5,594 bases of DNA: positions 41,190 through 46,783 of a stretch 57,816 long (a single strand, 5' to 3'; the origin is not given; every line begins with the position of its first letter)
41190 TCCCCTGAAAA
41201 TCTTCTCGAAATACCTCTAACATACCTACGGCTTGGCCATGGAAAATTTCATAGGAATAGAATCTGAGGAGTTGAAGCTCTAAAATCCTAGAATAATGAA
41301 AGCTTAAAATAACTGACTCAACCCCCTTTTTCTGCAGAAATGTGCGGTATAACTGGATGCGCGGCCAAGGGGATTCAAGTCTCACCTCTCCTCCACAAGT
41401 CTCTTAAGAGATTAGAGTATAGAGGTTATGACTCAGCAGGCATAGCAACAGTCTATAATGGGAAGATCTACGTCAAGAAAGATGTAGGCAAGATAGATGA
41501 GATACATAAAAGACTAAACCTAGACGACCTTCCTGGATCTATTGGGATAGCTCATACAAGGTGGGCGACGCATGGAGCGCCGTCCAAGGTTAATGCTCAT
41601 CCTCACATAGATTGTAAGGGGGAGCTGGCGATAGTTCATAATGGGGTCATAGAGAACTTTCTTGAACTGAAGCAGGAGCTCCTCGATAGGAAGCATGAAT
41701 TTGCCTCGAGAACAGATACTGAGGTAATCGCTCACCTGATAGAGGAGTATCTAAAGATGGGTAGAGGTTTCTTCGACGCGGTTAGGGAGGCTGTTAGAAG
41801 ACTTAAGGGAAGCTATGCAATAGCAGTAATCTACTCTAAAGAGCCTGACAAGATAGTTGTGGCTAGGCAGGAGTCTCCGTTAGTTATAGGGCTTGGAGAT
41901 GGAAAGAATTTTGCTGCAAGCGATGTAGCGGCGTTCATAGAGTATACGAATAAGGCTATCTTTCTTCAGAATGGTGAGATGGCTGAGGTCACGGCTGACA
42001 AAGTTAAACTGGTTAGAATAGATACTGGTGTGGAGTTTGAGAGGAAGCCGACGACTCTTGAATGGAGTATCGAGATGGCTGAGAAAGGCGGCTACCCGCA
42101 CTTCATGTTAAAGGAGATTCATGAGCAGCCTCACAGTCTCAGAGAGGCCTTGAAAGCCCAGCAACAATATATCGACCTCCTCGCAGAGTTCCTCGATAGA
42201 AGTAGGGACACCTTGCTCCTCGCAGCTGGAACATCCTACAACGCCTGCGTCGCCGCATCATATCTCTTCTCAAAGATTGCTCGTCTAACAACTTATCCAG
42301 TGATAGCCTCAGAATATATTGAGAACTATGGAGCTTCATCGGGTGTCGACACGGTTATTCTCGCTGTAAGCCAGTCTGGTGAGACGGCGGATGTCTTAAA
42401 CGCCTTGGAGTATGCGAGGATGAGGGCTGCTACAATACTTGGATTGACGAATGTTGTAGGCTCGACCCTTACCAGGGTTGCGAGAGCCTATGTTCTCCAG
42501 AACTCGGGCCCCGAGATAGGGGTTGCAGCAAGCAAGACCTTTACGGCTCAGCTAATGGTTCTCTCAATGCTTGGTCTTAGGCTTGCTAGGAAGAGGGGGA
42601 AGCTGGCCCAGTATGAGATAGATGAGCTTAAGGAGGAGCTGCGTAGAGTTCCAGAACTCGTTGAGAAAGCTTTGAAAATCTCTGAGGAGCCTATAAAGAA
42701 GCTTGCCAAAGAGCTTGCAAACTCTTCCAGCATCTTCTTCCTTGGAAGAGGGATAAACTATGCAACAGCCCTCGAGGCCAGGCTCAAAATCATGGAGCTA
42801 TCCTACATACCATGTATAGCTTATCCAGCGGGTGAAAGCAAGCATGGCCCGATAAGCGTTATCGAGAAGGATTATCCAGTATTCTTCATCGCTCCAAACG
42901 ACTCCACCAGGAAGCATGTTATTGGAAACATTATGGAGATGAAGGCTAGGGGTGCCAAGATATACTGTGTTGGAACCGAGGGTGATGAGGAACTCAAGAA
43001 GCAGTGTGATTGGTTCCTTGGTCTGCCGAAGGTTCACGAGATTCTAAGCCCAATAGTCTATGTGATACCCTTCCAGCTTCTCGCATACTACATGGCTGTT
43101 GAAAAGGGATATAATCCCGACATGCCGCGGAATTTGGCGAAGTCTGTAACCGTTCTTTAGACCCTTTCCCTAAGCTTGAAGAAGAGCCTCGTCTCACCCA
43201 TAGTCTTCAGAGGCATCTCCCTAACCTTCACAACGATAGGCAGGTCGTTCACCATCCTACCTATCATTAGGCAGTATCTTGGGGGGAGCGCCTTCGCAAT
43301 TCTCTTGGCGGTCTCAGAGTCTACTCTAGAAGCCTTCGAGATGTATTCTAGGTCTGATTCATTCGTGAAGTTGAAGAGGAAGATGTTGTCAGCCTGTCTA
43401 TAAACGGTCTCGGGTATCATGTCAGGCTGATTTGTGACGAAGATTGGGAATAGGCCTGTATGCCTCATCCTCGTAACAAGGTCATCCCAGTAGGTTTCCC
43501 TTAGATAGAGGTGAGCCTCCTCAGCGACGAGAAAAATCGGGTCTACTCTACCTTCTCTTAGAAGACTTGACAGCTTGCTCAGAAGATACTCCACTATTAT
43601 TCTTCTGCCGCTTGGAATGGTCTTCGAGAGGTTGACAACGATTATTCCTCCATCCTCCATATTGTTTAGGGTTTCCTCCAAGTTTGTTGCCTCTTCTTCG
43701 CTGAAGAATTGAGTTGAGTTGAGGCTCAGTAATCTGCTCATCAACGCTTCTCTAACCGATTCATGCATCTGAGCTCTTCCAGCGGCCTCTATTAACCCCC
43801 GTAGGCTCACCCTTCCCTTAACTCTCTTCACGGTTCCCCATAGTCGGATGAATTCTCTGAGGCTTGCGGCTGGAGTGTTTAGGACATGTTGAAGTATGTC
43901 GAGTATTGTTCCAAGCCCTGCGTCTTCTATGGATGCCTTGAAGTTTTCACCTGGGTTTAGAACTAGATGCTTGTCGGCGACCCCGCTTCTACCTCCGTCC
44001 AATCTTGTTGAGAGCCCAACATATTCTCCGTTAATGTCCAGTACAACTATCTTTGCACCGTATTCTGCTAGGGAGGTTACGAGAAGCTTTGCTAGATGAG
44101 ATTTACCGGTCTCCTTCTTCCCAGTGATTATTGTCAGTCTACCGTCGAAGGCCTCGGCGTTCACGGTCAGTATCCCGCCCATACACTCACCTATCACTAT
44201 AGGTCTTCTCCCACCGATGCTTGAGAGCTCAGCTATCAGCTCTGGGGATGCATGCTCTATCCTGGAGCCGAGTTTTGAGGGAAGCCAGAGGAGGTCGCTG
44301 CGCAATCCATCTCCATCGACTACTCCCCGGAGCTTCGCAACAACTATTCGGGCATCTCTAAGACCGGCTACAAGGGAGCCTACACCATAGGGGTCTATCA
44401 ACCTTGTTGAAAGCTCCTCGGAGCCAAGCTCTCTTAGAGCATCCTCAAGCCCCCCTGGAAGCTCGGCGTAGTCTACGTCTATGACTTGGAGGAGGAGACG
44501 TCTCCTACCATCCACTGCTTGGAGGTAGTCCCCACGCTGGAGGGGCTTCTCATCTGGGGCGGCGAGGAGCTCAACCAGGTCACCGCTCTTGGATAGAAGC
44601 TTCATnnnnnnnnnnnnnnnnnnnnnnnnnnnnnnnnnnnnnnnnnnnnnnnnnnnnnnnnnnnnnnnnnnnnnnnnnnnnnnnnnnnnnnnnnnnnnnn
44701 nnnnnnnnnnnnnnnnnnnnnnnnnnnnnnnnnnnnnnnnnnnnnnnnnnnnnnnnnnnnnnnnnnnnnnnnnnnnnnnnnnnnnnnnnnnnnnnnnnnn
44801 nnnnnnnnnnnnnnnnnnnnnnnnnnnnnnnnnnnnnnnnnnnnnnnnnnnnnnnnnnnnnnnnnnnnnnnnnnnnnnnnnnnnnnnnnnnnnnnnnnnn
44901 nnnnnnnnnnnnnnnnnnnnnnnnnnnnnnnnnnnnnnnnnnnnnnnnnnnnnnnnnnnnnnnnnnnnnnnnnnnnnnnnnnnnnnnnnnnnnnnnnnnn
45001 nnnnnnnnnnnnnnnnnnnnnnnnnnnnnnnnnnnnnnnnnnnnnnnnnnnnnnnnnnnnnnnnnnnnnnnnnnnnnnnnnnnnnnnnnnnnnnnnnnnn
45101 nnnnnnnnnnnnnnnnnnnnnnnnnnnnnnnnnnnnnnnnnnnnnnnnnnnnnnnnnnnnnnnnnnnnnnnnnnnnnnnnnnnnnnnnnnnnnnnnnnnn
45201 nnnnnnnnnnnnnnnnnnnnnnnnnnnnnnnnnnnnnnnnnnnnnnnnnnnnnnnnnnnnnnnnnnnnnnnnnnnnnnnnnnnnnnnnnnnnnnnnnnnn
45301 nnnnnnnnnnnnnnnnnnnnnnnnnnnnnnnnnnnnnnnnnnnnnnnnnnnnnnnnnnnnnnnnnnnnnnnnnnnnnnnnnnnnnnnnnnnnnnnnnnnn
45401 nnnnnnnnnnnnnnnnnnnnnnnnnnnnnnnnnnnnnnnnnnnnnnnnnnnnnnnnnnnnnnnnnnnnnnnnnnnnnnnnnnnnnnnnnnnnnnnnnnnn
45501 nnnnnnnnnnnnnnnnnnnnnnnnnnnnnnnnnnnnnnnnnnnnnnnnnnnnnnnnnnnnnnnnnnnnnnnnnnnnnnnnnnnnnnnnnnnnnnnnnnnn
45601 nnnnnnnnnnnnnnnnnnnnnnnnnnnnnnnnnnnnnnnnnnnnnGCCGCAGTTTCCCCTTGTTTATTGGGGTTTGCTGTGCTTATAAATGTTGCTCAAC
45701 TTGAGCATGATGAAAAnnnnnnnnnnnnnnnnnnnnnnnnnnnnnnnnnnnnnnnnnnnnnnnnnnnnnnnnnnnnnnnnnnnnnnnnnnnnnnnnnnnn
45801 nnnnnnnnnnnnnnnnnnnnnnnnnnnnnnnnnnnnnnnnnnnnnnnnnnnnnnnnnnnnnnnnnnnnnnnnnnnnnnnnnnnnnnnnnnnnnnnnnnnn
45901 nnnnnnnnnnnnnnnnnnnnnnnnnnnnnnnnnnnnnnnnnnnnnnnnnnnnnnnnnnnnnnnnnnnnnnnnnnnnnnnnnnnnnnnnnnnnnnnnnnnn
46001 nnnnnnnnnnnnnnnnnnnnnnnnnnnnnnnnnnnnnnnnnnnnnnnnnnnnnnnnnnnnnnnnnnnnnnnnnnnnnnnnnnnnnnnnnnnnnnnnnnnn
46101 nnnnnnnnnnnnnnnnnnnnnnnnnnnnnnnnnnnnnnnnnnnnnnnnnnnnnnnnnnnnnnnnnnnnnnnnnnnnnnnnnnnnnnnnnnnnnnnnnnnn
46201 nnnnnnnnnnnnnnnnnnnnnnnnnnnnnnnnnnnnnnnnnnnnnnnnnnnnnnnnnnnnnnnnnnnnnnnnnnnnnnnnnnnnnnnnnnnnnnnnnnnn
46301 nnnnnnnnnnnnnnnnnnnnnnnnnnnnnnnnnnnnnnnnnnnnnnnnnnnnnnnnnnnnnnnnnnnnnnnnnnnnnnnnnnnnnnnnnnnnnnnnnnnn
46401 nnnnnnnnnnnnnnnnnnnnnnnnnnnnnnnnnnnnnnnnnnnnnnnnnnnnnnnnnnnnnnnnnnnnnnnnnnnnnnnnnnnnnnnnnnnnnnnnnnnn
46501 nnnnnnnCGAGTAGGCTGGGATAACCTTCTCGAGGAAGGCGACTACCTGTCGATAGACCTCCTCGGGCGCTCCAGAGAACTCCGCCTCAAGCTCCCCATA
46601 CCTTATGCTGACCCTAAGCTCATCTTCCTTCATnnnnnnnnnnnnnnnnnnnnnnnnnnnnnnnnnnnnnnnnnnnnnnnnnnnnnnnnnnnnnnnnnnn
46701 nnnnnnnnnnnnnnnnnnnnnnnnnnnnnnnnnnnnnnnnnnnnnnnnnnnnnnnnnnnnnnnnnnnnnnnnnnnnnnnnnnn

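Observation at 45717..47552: Four-member local paralog family sharing an N-terminal strand-rich motif fused to a wHTH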

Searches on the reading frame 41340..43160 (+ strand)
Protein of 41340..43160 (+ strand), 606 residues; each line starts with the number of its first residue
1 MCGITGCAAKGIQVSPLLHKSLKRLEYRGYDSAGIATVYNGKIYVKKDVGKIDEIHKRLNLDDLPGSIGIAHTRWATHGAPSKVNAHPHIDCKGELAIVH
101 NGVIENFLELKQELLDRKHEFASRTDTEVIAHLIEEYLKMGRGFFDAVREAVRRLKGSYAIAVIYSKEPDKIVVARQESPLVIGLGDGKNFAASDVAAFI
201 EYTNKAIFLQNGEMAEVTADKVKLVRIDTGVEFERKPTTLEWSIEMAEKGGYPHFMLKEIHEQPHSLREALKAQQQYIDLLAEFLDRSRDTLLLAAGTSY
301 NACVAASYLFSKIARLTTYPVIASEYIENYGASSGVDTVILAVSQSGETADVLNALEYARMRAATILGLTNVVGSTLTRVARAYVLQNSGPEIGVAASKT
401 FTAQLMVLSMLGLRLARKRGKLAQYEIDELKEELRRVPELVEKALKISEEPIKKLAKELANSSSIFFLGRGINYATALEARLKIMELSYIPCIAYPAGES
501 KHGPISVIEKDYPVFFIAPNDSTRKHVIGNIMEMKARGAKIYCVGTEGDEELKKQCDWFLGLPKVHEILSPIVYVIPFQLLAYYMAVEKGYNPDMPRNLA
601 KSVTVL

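Call 45: search_protein_families(library=pfam, proteins=[window:41340-43160:+], max_evalue=0.00001)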
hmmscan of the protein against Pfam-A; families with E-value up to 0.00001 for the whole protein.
window:41340-43160:+ (606 aa): 3 families
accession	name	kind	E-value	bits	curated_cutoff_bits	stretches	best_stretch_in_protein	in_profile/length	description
PF01380.27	SIS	-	5.7e-48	162.5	25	2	458-588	1-130/131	SIS domain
PF13522.11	GATase_6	-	5.4e-23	81.9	27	1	66-188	10-123/130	Glutamine amidotransferase domain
PF13537.11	GATase_7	-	1.8e-17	63.9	25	1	84-199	11-121/123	Glutamine amidotransferase domain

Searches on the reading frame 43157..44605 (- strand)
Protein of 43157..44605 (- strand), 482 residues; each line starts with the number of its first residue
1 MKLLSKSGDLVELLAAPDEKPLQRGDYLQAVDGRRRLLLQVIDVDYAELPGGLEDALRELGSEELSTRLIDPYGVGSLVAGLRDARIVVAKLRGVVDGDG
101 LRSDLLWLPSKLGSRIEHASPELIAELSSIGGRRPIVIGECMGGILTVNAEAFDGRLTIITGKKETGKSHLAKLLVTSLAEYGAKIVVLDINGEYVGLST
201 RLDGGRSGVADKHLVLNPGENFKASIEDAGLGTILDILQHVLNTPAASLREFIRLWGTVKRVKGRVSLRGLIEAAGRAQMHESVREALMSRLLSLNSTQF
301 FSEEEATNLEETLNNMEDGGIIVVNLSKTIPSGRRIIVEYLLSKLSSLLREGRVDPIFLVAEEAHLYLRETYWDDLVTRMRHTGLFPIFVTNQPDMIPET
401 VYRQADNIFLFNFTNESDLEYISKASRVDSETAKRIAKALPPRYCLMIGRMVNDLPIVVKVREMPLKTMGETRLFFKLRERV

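Call 3: search_protein_families(library=pfam, proteins=[window:43157-44605:-], max_evalue=1)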
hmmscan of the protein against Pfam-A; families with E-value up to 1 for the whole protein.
window:43157-44605:- (482 aa): 16 families
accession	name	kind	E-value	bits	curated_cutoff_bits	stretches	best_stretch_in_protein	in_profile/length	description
PF01935.23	DUF87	-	8.8e-13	49.3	23.2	1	166-344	34-219/220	Helicase HerA, central domain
PF13401.12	AAA_22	-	7.4e-05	23.5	27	1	155-270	5-65/130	AAA domain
PF05872.18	HerA_C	-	0.0012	18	22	1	154-200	20-66/502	Helicase HerA-like C-terminal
PF19044.6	P-loop_TraG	-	0.0026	16.9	25.8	1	155-204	29-78/413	TraG P-loop domain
PF10412.15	TrwB_AAD_bind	-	0.017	14.5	20.5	1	156-197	16-57/387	Type IV secretion-system coupling protein DNA-binding domain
PF01656.29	CbiA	-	0.034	14.6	25.4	1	158-251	2-54/125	CobQ/CobB/MinD/ParA nucleotide binding domain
PF13238.12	AAA_18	-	0.039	14.9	29.4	0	159-188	2-30/128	AAA domain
PF00004.35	AAA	-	0.053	14.4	21.2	0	159-197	2-40/131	ATPase family associated with various cellular activities (AAA)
PF20720.3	nSTAND3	-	0.066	13.3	27.2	1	157-189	19-51/155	Novel STAND NTPase 3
PF12846.13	AAA_10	-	0.11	12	27.5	1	158-195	24-61/362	AAA-like domain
PF13280.12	WYL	-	0.12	12.8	21.8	0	326-368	6-47/70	WYL domain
PF16575.11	CLP1_P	-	0.15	12.3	26.6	1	162-191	1-30/188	mRNA cleavage and polyadenylation factor CLP1 P-loop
PF03308.22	MeaB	-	0.15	11.5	23.1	0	160-192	38-70/273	Methylmalonyl Co-A mutase-associated GTPase MeaB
PF10609.15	ParA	-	0.17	11.7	27.1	1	157-191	6-40/246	NUBPL iron-transfer P-loop NTPase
PF12697.13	Abhydrolase_6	-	0.19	12.8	26.3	1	79-151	20-84/217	Alpha/beta hydrolase family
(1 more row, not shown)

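Call 4: search_protein_families(library=ncbifam, proteins=[window:43157-44605:-], max_evalue=1)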
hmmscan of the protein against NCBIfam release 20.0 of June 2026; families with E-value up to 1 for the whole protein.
window:43157-44605:- (482 aa): 12 families
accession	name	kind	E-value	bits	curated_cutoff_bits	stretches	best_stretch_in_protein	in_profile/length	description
NF042943.1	HerA_antiphage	equivalog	1.5e-11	43.6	800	2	321-463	396-551/566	anti-phage-associated helicase HerA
NF053655.1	CedD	equivalog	2.5e-11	43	600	1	160-422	226-488/527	DNA-translocating ATPase CedD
NF040937.1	HerA_Thermprot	equivalog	2e-09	36.4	800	2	316-467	304-467/487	DNA double-strand break repair helicase HerA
TIGR02746.1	TraC-F-type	equivalog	0.0018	16.2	567.05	1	159-219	434-495/800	type IV secretion system protein TraC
NF042944.1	HerA_antiphage_2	equivalog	0.0051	15.6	850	1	356-464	428-545/576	anti-phage-associated helicase HerA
TIGR00929.1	VirB4_CagE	subfamily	0.0079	14.4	643.1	1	158-192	440-475/792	VirB4 family type IV secretion/conjugal transfer ATPase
NF053622.1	ATPseBagAMYCTU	equivalog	0.011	15.1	400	1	154-193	6-45/325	ATPase BagA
NF045975.1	VirB4_plasma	equivalog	0.013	13.2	590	1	159-210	519-570/894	Mbov_0397 family ICE element conjugal transfer ATPase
TIGR01768.1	GGGP-family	subfamily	0.045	13.3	113.25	1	398-447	65-115/224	geranylgeranylglyceryl phosphate synthase family protein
TIGR03420.1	DnaA_homol_Hda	equivalog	0.05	13.1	194.8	1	152-192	35-75/226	DnaA regulatory inactivator Hda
NF041136.1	MrpORP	equivalog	0.075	12.3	450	1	156-192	7-43/365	iron-sulfur cluster carrier protein MrpORP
TIGR01969.1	minD_arch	subfamily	0.084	12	201.75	1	157-191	3-37/251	cell division ATPase MinD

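Call 19: search_protein_families(library=padloc, proteins=[window:43157-44605:-], max_evalue=0.1)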
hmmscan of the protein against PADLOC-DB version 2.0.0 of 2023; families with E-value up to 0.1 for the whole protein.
window:43157-44605:- (482 aa): 20 families
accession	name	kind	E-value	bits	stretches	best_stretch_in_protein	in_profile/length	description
PDLC04140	mad8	-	1.1e-17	62.6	1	150-472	22-310/314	mads_8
PDLC04103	HerA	-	3.7e-12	43.4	2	307-461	387-556/579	-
PDLC04105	HerA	-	9.7e-12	42.2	2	307-472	365-546/576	-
PDLC02185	HerA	-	1.1e-11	42.2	2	353-463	443-563/585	-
PDLC04100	HerA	-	1.6e-10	38.3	2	353-461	437-555/580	-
PDLC04102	HerA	-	3.1e-10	37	1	351-464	500-622/654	-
PDLC04097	HerA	-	1.9e-06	24.8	1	377-464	509-595/618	-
PDLC04098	HerA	-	0.00012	18.8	1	351-467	522-652/686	-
PDLC00249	LmuB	-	0.00016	18.5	1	152-179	23-50/565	AAA ATPase domain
PDLC02188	HerA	-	0.0016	15.4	1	356-464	428-545/578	-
PDLC04106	HerA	-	0.0024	14.4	0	159-196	179-222/667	-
PDLC03860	LmuB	-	0.0051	13.4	1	152-179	23-50/565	-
PDLC04107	HerA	-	0.0072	13.4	1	148-219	162-231/306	-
PDLC01652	WYL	-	0.011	14.1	1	326-369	23-59/162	"CAS-I,CAS-II,CAS-III,CAS-IV,CAS-V,CAS-VI; associated_signaling"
PDLC04104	HerA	-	0.014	12.1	1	350-423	214-299/379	-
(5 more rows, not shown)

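Call 43: search_solved_structures(query=window:43157-44605:-, max_evalue=0.01)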
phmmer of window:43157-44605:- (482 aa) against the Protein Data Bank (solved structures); distinct sequences matched with E-value up to 0.01: 8.
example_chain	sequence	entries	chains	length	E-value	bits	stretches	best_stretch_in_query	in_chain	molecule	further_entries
4d2i_A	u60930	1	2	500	2.6e-08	36.2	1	122-470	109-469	HERA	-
8j4u_M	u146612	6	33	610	9.6e-07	31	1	317-462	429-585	Nucleoside triphosphate hydrolase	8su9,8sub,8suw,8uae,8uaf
9c1m_M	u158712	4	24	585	0.00025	23.1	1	320-465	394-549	ATP-binding protein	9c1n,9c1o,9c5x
8wet_A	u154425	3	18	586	0.0014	20.6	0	355-426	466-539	TdpA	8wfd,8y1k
8wiv_A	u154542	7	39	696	0.0023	19.9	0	350-452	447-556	Helicase HerA central domain-containing protein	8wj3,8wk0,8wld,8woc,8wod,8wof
8xau_A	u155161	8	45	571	0.0037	19.2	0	335-464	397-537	ATP-binding protein | HerA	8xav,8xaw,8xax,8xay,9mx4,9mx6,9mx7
4r2h_A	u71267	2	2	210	0.0042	19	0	373-447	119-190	STIV B204 ATPase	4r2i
4kfr_A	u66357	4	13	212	0.0043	19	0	372-440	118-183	Genome packaging NTPase B204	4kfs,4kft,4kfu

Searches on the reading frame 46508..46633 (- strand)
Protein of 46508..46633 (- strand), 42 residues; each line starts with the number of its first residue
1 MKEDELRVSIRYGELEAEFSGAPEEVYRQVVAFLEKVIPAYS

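Call 48: search_solved_structures(query=A4, max_evalue=10)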
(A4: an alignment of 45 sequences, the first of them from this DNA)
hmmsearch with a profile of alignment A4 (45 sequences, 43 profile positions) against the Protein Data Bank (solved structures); distinct sequences matched with E-value up to 10: 15.
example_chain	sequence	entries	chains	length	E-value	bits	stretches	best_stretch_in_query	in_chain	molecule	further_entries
7rdr_A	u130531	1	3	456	0.0023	21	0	25-39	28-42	Circular tendon repeat protein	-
9ndl_A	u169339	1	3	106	0.11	15.5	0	16-33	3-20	C2-F8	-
7ur7_A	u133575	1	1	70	0.12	15.4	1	4-21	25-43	17_bp_sh3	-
9om3_A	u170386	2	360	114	0.15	15.2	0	16-33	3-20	C2-B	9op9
5fzr_A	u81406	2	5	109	0.25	14.5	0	21-36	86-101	DESIGNED TPR PROTEIN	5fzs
5fzq_A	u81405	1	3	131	0.51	13.4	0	21-36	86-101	DESIGNED TPR PROTEIN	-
6bg8_A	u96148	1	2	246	0.84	12.8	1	9-28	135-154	Ig domain protein, group 2 domain protein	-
1xl3_A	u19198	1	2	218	0.87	12.7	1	25-42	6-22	Secretion control protein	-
6kny_A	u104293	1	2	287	0.89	12.7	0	16-32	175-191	Protein Amuc_1100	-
2pcs_A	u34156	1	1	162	0.89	12.7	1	14-32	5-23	Conserved protein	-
6lad_A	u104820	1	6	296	0.96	12.6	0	16-32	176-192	Amuc_1100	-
1xkp_A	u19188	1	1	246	0.96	12.6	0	25-42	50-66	putative membrane-bound Yop targeting protein YopN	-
9l7c_B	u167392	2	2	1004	1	12.5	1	18-35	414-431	GGDEF domain-containing protein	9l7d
7dkk_A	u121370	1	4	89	1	12.5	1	5-34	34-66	De novo design protein XM2H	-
9x25_B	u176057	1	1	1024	1.1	12.4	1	18-35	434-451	GGDEF domain-containing protein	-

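Call 49: search_protein_families(library=pfam, alignment_id=A4, max_evalue=10)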
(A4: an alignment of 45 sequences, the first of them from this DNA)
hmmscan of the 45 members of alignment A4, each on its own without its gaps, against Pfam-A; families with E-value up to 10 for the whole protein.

A. member 1, seq(42 aa): 1 family
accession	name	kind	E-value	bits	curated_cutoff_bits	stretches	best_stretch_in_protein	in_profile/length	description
PF05402.18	PqqD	-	0.082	13.7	23.4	1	14-36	38-60/67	Coenzyme PQQ synthesis protein D (PqqD)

B. families by the number of members that match (of 45 scanned): 19 families
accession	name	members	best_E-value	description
PF10790.15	DUF2604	3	0.019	Protein of Unknown function (DUF2604)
PF02482.25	Ribosomal_S30AE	2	0.062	Sigma 54 modulation protein / S30EA ribosomal protein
PF00403.32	HMA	1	0.011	Heavy-metal-associated domain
PF09117.15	MiAMP1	1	0.019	MiAMP1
PF10102.14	DUF2341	1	0.031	Domain of unknown function (DUF2341)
PF25565.1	Ubiquitin_At1g33420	1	0.04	At1g33420-like, ubiquitin-like domain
PF18433.6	DUF5610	1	0.052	Domain of unknown function (DUF5610)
PF21104.3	Glyco_hydro_78_N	1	0.057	Glycosyl hydrolase family 78 alpha-rhamnosidase N-terminal domain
PF18947.5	HAMP_2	1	0.081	HAMP domain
PF05402.18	PqqD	1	0.082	Coenzyme PQQ synthesis protein D (PqqD)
PF19901.4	DUF6374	1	0.089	Family of unknown function (DUF6374)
PF14454.12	Prok_Ub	1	0.11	Prokaryotic Ubiquitin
PF20767.2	DUF6839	1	0.12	Domain of unknown function (DUF6839)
PF18412.6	Wza_C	1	0.14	Outer-membrane lipoprotein Wza C-terminal domain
PF08458.16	PH_2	1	0.15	Plant pleckstrin homology-like region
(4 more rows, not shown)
